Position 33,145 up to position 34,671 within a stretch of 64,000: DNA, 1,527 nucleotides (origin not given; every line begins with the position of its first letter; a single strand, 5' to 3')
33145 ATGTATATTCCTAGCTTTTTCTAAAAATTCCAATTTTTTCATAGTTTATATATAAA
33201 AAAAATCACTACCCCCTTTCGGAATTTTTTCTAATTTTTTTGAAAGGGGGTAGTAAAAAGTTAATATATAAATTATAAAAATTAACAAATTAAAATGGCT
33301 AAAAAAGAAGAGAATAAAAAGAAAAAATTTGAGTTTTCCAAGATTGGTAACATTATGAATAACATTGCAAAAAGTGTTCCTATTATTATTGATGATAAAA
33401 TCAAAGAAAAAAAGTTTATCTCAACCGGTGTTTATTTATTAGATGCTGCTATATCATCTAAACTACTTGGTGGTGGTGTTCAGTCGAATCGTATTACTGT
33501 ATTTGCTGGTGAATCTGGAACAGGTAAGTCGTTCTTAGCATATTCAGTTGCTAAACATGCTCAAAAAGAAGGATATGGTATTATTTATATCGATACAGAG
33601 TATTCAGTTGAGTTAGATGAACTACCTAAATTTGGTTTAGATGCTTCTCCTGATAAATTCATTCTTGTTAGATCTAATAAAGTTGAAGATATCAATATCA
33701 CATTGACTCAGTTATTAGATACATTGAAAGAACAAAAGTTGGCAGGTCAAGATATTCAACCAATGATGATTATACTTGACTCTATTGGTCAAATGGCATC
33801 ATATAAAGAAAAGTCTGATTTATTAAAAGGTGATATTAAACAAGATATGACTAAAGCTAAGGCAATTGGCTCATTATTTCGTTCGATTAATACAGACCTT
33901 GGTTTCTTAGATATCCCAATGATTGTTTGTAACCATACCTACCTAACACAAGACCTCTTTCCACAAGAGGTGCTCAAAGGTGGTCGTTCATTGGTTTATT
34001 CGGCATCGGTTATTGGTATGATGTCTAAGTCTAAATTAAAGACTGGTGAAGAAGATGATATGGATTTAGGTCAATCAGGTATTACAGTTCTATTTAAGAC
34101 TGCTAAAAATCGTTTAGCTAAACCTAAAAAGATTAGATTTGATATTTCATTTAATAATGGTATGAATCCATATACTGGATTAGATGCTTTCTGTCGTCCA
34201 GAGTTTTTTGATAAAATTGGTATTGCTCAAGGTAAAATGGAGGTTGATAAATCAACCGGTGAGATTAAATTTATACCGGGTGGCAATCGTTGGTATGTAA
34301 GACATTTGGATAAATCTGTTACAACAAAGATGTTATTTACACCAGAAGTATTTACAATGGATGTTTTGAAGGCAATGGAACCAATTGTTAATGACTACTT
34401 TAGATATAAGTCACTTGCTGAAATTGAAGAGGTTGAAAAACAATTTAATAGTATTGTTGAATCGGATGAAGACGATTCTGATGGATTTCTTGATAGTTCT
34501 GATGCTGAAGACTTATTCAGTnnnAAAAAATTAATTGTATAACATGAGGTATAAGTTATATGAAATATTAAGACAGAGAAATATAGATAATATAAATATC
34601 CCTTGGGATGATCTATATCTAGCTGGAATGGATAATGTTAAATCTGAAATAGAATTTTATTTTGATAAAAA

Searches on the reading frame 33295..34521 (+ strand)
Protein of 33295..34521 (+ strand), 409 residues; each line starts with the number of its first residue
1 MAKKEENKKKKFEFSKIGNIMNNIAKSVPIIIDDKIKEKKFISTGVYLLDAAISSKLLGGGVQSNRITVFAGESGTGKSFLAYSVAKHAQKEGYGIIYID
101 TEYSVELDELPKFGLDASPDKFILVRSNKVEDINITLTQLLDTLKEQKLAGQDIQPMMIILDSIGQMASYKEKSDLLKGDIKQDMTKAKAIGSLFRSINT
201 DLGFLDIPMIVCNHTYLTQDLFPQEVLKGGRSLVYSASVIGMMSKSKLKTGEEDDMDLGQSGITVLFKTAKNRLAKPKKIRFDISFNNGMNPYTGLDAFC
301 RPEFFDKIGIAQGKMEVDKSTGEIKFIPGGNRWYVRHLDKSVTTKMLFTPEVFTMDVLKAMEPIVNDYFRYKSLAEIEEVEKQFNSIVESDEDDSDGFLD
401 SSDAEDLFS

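Call 9: search_protein_families(library=pfam, proteins=[window:33295-34521:+], max_evalue=0.001)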
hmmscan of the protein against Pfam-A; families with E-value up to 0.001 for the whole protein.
window:33295-34521:+ (409 aa): 6 families
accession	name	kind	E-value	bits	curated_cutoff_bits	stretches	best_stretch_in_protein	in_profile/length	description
PF00154.27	RecA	-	1.5e-09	38.1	27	1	33-290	24-261/262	recA bacterial DNA recombination protein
PF06745.19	ATPase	-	5e-07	29.8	26.6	1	43-183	2-146/231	KaiC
PF01656.29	CbiA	-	0.00038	20.9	25.4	1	67-175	1-54/125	CobQ/CobB/MinD/ParA nucleotide binding domain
PF20720.3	nSTAND3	-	0.00041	20.5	27.2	1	63-101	15-53/155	Novel STAND NTPase 3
PF24883.2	NPHP3_N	-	0.00044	20.9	24.8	0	64-99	21-56/164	Nephrocystin 3, N-terminal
PF08423.17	Rad51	-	0.00091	19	22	0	43-148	9-121/244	Rad51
